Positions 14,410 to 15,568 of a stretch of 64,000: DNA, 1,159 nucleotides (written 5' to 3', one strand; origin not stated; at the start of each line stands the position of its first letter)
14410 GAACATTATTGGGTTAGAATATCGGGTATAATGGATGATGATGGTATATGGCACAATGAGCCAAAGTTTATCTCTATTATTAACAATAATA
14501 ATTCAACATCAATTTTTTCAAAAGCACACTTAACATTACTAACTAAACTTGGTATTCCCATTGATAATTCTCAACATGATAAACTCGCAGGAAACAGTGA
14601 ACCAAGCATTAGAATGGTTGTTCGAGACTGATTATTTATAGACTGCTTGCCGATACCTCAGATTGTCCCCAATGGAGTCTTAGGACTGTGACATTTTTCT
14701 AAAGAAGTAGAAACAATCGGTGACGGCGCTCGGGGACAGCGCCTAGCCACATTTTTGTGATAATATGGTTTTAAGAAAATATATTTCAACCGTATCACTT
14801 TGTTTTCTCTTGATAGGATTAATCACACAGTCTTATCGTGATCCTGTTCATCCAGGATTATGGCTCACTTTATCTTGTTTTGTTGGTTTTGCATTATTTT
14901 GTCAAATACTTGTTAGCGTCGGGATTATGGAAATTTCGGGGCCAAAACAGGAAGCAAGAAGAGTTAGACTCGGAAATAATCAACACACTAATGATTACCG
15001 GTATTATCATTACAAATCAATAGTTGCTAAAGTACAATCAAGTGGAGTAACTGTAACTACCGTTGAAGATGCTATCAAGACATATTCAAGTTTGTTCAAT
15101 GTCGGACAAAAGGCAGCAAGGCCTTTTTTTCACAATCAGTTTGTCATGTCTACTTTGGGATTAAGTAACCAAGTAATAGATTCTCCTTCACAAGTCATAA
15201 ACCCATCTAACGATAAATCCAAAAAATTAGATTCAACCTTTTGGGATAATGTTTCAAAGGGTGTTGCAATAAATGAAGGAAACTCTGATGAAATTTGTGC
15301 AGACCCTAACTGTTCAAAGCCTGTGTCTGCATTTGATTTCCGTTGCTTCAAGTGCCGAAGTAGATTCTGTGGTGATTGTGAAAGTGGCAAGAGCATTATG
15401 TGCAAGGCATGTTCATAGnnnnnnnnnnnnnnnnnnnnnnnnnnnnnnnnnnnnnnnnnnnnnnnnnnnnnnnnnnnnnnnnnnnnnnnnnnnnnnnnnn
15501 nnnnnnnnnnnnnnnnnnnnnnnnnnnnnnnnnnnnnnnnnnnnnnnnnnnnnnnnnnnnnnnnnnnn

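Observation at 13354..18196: Seamlessly inserted low-GC island encoding a PrimPol, a Zn-ribbon membrane protein and a DExH SF2 helicase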

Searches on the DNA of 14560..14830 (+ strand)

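Call 92: search_rna_families(source=window, start=14560, end=14830, threshold=evalue, max_evalue=10, show_alignments=3)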
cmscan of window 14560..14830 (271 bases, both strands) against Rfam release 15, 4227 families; matches with E-value up to 10: 2.
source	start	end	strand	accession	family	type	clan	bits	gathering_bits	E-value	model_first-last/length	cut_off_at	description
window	14724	14772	+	RF00043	Plasmid_R1162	Gene; antisense;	-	19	55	0.43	1-75/75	no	R1162-like plasmid antisense RNA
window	14720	14750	-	RF03449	mir-6827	Gene; miRNA;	-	13.3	80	8.3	14-42/55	no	mir-6827 microRNA precursor family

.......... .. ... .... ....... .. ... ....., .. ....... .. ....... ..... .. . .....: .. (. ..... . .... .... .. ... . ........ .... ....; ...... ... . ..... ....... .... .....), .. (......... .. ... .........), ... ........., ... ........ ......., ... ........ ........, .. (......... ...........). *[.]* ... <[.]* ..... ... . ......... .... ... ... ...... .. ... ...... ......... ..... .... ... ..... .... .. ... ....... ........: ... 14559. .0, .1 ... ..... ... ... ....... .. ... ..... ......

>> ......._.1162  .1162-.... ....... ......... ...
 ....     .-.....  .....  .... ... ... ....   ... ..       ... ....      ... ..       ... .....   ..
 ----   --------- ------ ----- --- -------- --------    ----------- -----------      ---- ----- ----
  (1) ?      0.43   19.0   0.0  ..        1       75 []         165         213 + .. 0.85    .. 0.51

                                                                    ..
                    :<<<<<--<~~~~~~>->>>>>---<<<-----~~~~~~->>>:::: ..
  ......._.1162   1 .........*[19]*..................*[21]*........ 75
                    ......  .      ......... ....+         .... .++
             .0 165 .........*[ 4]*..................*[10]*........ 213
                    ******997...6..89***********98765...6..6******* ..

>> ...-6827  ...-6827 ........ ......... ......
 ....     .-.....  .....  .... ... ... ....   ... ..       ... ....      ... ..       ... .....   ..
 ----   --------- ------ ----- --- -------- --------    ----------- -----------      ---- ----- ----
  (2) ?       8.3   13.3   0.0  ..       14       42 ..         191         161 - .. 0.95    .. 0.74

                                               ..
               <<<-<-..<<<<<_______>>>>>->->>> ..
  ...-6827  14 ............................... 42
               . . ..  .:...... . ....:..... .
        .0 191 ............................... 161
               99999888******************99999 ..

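Call 101: build_rna_model(alignment_id=A9, structure=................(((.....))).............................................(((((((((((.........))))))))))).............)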
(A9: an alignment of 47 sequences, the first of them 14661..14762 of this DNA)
Model R1 built from alignment A9 (47 sequences, 116 columns); structure: as given.
model positions 100; base pairs 14; branch points 1; effective number of sequences 2.1; information 0.59 bits per position. Calibrated on 0.2 Mb of random sequence (short: E-values are rough).
structure used (alignment columns):
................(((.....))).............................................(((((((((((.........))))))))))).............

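Call 102: search_with_rna_model(model_id=R1, sources=[window, L175, L176, L177, L014, L023, L035, L042, L043, L031, L062, L074, L082, L086, L053, L058, L060, L032, L085, L064, L076, L127, L136, L156, L169, L171], max_evalue=1, show_alignments=3)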
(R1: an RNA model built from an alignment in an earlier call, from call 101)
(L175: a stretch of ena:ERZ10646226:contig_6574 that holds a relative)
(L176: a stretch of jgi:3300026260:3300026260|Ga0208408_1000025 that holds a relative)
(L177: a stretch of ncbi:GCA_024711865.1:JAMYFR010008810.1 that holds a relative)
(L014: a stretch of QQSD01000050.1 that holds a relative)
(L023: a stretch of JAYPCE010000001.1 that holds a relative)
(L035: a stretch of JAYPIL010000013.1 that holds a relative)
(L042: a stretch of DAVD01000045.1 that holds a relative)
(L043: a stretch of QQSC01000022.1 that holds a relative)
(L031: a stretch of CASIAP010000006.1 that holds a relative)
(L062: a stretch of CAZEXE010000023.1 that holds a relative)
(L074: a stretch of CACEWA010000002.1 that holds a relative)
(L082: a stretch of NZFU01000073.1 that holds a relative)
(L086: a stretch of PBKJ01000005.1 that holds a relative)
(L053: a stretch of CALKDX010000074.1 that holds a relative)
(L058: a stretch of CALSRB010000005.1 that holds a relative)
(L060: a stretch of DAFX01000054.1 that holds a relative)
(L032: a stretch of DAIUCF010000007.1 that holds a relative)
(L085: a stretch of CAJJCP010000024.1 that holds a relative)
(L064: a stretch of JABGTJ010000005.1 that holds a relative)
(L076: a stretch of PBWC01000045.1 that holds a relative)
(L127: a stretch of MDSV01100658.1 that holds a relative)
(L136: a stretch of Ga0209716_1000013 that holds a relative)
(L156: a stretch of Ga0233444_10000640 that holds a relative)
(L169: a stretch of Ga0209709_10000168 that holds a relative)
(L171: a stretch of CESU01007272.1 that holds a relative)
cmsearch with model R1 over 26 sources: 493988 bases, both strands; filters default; matches with E-value up to 1: 17.
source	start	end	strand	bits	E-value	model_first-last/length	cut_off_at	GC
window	14661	14758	+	94.4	3.1e-18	1-100/100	no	0.48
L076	12246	12346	+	88.2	7e-17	1-100/100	no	0.47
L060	12286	12385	+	53.3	3.8e-09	1-100/100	no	0.58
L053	8001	8110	+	51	1.2e-08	1-100/100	no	0.52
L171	7322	7422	+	50.7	1.4e-08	1-100/100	no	0.48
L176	9332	9437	+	46.4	1.3e-07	1-100/100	no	0.66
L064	12094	12192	+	46.1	1.5e-07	1-100/100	no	0.56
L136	7317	7415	+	45.7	1.8e-07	1-100/100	no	0.58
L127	7316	7416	+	45.5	2e-07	1-100/100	no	0.53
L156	7317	7415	+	44.9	2.8e-07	1-100/100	no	0.56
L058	12306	12415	+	44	4.4e-07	1-100/100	no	0.56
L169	7324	7420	+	43.8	4.7e-07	1-100/100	no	0.59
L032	8450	8550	+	43.2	6.6e-07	1-100/100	no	0.55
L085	12297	12393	+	42.2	1.1e-06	1-100/100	no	0.61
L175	9351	9449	+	32.5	0.00015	1-100/100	no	0.55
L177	9341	9450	+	27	0.0025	1-100/100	no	0.64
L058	12367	12460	-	16.4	0.56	1-100/100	no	0.51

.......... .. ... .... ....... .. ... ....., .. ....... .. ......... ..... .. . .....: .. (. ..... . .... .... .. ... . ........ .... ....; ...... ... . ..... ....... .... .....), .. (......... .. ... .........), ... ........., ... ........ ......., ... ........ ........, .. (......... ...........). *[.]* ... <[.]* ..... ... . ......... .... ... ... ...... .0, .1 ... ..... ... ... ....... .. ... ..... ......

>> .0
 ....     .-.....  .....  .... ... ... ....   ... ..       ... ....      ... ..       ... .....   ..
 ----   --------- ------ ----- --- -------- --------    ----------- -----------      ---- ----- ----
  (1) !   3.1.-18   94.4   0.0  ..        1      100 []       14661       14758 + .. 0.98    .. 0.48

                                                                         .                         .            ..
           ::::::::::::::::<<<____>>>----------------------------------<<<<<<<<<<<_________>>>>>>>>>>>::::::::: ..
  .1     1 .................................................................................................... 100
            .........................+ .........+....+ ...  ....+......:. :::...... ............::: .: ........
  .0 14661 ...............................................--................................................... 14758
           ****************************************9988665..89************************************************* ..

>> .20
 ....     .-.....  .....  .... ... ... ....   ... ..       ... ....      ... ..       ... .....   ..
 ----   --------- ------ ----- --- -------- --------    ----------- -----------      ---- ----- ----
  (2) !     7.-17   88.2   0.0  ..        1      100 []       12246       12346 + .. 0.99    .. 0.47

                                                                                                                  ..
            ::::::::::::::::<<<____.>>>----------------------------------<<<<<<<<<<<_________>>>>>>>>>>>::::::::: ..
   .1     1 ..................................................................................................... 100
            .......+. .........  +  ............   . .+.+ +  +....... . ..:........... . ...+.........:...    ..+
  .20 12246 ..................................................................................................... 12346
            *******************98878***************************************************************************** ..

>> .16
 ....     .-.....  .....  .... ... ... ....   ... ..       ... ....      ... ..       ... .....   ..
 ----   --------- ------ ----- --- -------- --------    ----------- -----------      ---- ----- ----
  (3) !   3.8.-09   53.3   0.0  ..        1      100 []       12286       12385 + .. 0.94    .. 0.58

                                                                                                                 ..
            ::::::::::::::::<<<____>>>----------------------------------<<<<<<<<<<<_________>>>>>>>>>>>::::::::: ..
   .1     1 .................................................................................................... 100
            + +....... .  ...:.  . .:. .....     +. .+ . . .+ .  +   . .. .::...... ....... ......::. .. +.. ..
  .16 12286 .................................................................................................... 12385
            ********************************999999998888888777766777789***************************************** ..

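Call 104: search_with_rna_model(model_id=R1, sources=[window, L001, L003, L005, L007, L009, L015, L016, L019, L020, L021, L025, L026, L028, L030, L032, L036, L040, L048, L050, L053, L054, L056, L058, L060, L064, L065, L066, L076, L085, L094, L097, L098, L100, L101, L103, L104, L107, L109, L110, L115, L116, L119, L121, L123, L124, L125, L126, L127, L129, L131, L132, L135, L139, L140, L145, L146, L147, L151, L153, L155, L156, L163, L166, L169, L171, L172, L175, L176, L177], max_evalue=0.01, make_alignment=true)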
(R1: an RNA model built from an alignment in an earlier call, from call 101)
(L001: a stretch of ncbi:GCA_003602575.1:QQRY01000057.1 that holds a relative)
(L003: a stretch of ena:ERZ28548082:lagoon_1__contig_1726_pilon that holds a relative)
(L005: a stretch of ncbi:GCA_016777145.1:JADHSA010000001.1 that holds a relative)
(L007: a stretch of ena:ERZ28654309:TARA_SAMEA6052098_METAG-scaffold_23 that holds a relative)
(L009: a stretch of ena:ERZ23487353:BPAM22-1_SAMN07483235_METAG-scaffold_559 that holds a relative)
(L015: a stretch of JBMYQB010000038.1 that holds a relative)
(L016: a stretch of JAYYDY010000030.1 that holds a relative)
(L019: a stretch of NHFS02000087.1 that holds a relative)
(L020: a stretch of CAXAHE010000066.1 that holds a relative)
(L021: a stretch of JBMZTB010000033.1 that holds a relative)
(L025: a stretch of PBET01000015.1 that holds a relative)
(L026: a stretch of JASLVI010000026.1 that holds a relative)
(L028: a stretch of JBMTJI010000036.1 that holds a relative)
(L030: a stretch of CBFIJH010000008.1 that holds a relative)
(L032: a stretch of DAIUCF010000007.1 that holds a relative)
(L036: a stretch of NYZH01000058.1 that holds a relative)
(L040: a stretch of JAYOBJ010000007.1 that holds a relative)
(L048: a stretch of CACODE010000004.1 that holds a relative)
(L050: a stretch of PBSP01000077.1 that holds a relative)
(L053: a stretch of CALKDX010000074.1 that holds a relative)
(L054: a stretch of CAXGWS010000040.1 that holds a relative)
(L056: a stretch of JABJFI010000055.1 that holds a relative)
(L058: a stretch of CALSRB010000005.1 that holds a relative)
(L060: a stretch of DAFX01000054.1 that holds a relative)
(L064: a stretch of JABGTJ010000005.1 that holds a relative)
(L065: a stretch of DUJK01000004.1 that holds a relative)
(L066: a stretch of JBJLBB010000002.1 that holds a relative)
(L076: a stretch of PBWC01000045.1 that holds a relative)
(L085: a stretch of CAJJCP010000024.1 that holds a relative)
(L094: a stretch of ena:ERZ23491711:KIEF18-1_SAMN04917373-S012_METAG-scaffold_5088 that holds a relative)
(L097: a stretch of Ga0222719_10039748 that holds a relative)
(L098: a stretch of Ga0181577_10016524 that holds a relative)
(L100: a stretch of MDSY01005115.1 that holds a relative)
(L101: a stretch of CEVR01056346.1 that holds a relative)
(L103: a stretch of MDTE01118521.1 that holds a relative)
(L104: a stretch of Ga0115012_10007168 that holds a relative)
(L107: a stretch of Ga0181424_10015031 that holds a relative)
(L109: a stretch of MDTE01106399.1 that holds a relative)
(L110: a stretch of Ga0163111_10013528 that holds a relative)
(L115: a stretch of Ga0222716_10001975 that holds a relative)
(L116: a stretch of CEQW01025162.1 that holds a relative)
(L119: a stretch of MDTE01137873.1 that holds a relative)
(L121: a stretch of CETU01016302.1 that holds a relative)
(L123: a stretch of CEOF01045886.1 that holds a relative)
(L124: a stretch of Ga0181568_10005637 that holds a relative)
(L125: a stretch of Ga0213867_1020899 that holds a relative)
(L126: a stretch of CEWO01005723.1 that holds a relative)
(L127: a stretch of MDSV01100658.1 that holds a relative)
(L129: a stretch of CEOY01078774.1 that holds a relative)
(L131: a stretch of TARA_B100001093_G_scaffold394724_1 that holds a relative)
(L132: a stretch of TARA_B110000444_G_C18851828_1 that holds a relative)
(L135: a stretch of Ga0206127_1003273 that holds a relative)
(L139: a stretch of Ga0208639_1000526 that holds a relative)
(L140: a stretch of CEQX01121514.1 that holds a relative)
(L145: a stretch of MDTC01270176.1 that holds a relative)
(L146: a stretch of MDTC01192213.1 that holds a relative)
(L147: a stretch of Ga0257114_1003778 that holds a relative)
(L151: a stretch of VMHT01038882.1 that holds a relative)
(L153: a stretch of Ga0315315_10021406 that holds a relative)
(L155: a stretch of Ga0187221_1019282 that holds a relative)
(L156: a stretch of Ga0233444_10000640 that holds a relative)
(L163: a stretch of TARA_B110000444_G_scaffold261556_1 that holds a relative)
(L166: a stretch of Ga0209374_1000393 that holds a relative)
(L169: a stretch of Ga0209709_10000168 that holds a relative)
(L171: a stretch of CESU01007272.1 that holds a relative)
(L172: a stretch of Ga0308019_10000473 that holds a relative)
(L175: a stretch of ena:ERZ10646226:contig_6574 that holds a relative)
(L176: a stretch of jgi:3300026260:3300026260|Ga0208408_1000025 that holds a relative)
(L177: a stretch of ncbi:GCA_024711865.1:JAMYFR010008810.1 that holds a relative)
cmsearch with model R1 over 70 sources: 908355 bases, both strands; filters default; matches with E-value up to 0.01: 70.
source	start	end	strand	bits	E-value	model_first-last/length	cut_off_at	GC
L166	7308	7407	+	101.5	1.5e-19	1-100/100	no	0.49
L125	1677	1782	+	101.5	1.5e-19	1-100/100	no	0.52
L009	11308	11407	+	101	1.9e-19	1-100/100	no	0.48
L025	12261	12367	+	100.7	2.3e-19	1-100/100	no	0.55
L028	7976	8083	+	100.4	2.6e-19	1-100/100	no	0.55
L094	4855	4954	-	98.7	6.4e-19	1-100/100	no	0.51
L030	11661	11768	+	98.5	7.1e-19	1-100/100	no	0.55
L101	7289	7391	+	97.9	9.6e-19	1-100/100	no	0.56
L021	12246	12345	+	97.8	9.9e-19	1-100/100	no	0.52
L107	2545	2650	+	97.8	1e-18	1-100/100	no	0.52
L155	1332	1431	+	97.7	1.1e-18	1-100/100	no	0.51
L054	6654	6753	+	97.5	1.1e-18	1-100/100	no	0.5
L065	12581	12680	+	97.3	1.3e-18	1-100/100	no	0.5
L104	4251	4356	+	97.2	1.4e-18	1-100/100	no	0.54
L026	11564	11669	+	96.8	1.6e-18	1-100/100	no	0.52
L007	11308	11407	+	96.6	1.8e-18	1-100/100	no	0.52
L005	11308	11407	+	96.2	2.3e-18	1-100/100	no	0.5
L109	2452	2558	+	95.6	3e-18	1-100/100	no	0.56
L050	6005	6111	+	95.5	3.1e-18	1-100/100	no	0.59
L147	3189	3288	+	95.5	3.2e-18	1-100/100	no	0.54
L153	5523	5624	+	94.9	4.4e-18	1-100/100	no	0.54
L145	5433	5532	+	94.7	4.7e-18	1-100/100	no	0.48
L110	2057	2163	+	94.5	5.4e-18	1-100/100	no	0.59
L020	5374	5474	+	94.3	6e-18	1-100/100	no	0.54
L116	7291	7397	+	94.3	6e-18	1-100/100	no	0.59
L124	7309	7416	+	93.9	7.2e-18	1-100/100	no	0.58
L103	1374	1480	+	93.5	8.9e-18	1-100/100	no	0.57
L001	11308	11409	+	92.4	1.6e-17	1-100/100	no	0.57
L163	7317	7418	+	92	1.9e-17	1-100/100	no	0.54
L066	12258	12359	+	91.9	2e-17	1-100/100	no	0.57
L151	7314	7415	+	91.2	2.8e-17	1-100/100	no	0.55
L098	1635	1736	+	90.9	3.2e-17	1-100/100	no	0.59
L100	1658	1765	+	90.9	3.3e-17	1-100/100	no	0.63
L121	1376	1476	+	89.2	7.9e-17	1-100/100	no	0.47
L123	1478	1578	+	88.8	9.9e-17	1-100/100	no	0.49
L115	7338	7436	+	88.6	1e-16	1-100/100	no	0.64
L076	12246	12346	+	88.2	1.3e-16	1-100/100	no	0.47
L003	11316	11418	+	88.2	1.3e-16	1-100/100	no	0.54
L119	1394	1494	+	88.1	1.4e-16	1-100/100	no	0.47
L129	1701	1801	+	88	1.5e-16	1-100/100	no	0.5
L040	12257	12358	+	87.8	1.6e-16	1-100/100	no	0.58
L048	12247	12349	+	87.1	2.4e-16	1-100/100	no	0.59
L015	12039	12143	+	86.5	3.1e-16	1-100/100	no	0.55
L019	8952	9052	+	85.5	5.2e-16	1-100/100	no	0.56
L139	7310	7412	+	84.6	8.3e-16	1-100/100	no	0.48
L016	3535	3638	+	82.1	2.9e-15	1-100/100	no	0.62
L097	3343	3446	+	80.8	5.8e-15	1-100/100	no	0.61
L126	4290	4387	+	53.8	5.3e-09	1-100/100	no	0.54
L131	4260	4357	+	53.4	6.7e-09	1-100/100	no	0.55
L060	12286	12385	+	53.3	6.9e-09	1-100/100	no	0.58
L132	7322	7419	+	51.2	2.1e-08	1-100/100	no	0.56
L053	8001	8110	+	51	2.2e-08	1-100/100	no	0.52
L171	7322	7422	+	50.7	2.6e-08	1-100/100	no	0.48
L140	7329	7426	+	49.2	5.7e-08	1-100/100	no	0.56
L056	7432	7529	+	47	1.7e-07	1-100/100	no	0.52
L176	9332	9437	+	46.4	2.3e-07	1-100/100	no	0.66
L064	12094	12192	+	46.1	2.7e-07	1-100/100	no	0.56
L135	7317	7415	+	45.7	3.3e-07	1-100/100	no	0.58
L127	7316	7416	+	45.5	3.6e-07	1-100/100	no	0.53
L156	7317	7415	+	44.9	5.1e-07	1-100/100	no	0.56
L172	7324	7420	+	44.4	6.4e-07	1-100/100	no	0.62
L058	12306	12415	+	44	8e-07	1-100/100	no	0.56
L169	7324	7420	+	43.8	8.6e-07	1-100/100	no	0.59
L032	8450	8550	+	43.2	1.2e-06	1-100/100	no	0.55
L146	7319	7419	+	43.2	1.2e-06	1-100/100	no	0.55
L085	12297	12393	+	42.2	2e-06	1-100/100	no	0.61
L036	12291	12391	+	41.7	2.6e-06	1-100/100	no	0.54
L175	9351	9449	+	32.5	0.00028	1-100/100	no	0.55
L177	9341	9450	+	27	0.0045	1-100/100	no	0.64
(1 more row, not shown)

Alignment A10: 70 matches aligned to the model, 125 columns, each read 5' to 3' on its own strand. Consensus structure (alignment columns), stored with it:
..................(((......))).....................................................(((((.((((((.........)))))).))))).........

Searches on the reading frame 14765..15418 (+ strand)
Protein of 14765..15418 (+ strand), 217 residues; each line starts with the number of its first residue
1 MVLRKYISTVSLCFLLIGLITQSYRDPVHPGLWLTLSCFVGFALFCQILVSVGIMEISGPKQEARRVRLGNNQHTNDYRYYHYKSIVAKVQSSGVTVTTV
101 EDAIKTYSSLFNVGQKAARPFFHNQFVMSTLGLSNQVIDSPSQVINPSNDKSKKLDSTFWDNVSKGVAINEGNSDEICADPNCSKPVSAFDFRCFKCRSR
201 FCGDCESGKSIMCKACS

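Call 7: search_protein_families(library=pfam, proteins=[window:14765-15418:+], max_evalue=0.1)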
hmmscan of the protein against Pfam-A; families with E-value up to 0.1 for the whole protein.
window:14765-15418:+ (217 aa): 0 families

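Call 8: search_protein_families(library=padloc, proteins=[window:14765-15418:+], max_evalue=0.1)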
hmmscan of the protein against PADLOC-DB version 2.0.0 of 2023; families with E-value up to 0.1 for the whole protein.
window:14765-15418:+ (217 aa): 1 family
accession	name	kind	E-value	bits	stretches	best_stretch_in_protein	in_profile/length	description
PDLC04029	PD-T4-2_B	-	0.048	11.5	1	82-131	96-142/174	-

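Call 9: search_protein_families(library=phrogs, proteins=[window:14765-15418:+], max_evalue=0.1)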
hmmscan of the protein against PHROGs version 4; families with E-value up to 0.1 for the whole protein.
window:14765-15418:+ (217 aa): 0 families

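Call 30: search_protein_families(library=ncbifam, proteins=[window:14765-15418:+], max_evalue=0.1)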
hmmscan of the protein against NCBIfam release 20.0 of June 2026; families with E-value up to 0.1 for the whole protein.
window:14765-15418:+ (217 aa): 1 family
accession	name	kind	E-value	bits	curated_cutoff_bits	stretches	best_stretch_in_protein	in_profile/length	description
NF006030.0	PRK08170.1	equivalog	0.092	11.4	593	0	82-155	221-291/434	acetyl-CoA C-acetyltransferase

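Call 67: search_protein_families(library=pfam, alignment_id=A4, max_evalue=1)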
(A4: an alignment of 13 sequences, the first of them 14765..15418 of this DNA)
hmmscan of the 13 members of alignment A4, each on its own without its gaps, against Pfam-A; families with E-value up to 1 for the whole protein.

A. member 1, window:14765-15418:+ (217 aa): 1 family
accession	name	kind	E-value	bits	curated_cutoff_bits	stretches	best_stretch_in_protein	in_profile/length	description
PF08529.16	NusA_N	-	0.32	11.7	23.8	1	65-126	40-97/119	NusA N-terminal domain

B. families by the number of members that match (of 13 scanned): 13 families
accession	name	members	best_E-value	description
PF01428.23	zf-AN1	9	3e-05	AN1-like Zinc finger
PF12158.14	DUF3592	2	0.081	Domain of unknown function (DUF3592)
PF11127.14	YgaP-like_TM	1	0.027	Inner membrane protein YgaP-like, transmembrane domain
PF15616.11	TerY_C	1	0.041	TerY-C metal binding domain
PF07332.16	Phage_holin_3_6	1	0.042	Putative Actinobacterial Holin-X, holin superfamily III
PF20310.4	HTH_Tnp_2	1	0.042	Transposon related HTH domain protein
PF18737.6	HEPN_MAE_28990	1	0.078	MAE_28990/MAE_18760-like HEPN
PF21272.3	FYVE_CARP1-2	1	0.19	E3 ubiquitin-protein ligase CARP1/2, FYVE/PHD zinc finger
PF08529.16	NusA_N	1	0.32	NusA N-terminal domain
PF13347.12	MFS_2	1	0.38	MFS/sugar transport protein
PF00813.25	FliP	1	0.39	FliP family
PF19942.4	DUF6404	1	0.49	Family of unknown function (DUF6404)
PF19589.4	DUF6095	1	0.69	Family of unknown function (DUF6095)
